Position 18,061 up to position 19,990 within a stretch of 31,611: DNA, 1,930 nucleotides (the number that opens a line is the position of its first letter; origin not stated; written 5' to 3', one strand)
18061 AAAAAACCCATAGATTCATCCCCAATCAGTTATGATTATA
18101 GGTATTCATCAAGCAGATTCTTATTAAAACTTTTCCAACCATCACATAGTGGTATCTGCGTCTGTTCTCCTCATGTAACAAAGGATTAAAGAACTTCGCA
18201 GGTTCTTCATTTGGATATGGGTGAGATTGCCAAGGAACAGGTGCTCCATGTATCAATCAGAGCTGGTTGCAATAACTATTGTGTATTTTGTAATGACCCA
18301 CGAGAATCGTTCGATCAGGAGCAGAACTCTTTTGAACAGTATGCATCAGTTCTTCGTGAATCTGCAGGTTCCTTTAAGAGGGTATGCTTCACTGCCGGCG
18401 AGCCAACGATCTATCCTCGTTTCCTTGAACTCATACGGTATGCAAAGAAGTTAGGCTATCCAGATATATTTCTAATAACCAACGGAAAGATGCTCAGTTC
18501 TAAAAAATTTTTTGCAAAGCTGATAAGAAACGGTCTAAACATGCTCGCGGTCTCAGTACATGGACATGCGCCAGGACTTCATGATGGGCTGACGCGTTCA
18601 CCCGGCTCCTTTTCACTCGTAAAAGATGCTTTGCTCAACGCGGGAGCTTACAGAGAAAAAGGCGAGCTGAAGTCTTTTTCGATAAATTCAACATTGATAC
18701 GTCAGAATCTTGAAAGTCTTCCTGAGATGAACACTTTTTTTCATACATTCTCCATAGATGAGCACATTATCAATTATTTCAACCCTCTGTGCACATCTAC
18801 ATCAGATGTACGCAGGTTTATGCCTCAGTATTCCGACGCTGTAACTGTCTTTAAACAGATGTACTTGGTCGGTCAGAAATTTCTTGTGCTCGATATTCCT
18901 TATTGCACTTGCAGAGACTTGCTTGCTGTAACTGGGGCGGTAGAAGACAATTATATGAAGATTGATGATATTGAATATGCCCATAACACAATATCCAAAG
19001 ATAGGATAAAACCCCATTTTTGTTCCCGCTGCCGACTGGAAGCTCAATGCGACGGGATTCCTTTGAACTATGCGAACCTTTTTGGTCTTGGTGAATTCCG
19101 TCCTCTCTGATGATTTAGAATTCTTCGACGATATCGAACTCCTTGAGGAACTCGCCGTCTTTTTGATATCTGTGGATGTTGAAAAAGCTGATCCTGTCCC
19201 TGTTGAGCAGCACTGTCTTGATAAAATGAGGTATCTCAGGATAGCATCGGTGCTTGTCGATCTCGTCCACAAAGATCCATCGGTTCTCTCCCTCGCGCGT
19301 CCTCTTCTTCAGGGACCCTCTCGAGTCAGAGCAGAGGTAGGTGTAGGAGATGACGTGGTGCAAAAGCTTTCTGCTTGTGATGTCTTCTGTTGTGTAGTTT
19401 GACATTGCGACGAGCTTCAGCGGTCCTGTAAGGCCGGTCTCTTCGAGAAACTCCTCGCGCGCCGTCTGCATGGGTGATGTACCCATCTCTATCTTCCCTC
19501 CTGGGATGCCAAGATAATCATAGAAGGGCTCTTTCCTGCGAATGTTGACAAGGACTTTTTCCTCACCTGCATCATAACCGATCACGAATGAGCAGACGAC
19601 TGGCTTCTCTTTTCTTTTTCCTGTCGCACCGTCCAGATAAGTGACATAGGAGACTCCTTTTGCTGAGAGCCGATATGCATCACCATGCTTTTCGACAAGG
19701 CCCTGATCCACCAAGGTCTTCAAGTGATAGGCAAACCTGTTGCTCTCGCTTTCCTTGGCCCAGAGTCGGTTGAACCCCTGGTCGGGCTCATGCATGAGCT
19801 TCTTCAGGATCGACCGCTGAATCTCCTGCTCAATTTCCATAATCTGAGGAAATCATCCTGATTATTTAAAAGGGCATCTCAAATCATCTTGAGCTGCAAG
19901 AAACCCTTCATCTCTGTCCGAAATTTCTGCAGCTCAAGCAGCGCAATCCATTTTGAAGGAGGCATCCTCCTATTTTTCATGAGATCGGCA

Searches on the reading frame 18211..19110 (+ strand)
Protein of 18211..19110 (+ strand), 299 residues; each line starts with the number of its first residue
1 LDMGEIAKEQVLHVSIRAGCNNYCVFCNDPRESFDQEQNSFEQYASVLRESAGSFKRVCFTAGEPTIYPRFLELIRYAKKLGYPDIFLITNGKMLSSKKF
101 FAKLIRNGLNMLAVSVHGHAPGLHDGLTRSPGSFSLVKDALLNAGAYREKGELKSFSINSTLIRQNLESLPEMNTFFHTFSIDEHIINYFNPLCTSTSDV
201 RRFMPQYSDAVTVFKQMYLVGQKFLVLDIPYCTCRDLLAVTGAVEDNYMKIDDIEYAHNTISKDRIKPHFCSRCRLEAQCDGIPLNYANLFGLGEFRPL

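Call 63: search_protein_families(library=pfam, proteins=[window:18211-19110:+], max_evalue=0.001)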
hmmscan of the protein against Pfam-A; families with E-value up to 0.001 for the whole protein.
window:18211-19110:+ (299 aa): 1 family
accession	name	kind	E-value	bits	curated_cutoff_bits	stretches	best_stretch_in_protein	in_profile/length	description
PF04055.27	Radical_SAM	-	5.3e-17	62.9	29.5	1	17-171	4-160/166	Radical SAM superfamily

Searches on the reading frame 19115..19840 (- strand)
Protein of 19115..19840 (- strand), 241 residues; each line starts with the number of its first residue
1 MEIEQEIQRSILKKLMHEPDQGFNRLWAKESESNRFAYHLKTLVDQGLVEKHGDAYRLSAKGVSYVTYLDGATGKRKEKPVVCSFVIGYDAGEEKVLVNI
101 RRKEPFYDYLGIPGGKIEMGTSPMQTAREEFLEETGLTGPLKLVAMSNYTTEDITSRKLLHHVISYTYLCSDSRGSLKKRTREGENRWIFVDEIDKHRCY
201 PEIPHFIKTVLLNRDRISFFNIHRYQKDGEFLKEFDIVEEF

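Call 63: search_protein_families(library=pfam, proteins=[window:19115-19840:-], max_evalue=0.001)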
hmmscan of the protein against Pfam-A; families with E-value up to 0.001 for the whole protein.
window:19115-19840:- (241 aa): 2 families
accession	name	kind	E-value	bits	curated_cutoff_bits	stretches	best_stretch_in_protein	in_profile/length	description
PF00293.34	NUDIX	-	1.6e-11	44.8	21.1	1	90-202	12-126/134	NUDIX domain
PF24038.1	DUF7347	-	2.1e-05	25.1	27.6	1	9-66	14-74/77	Domain of unknown function (DUF7347)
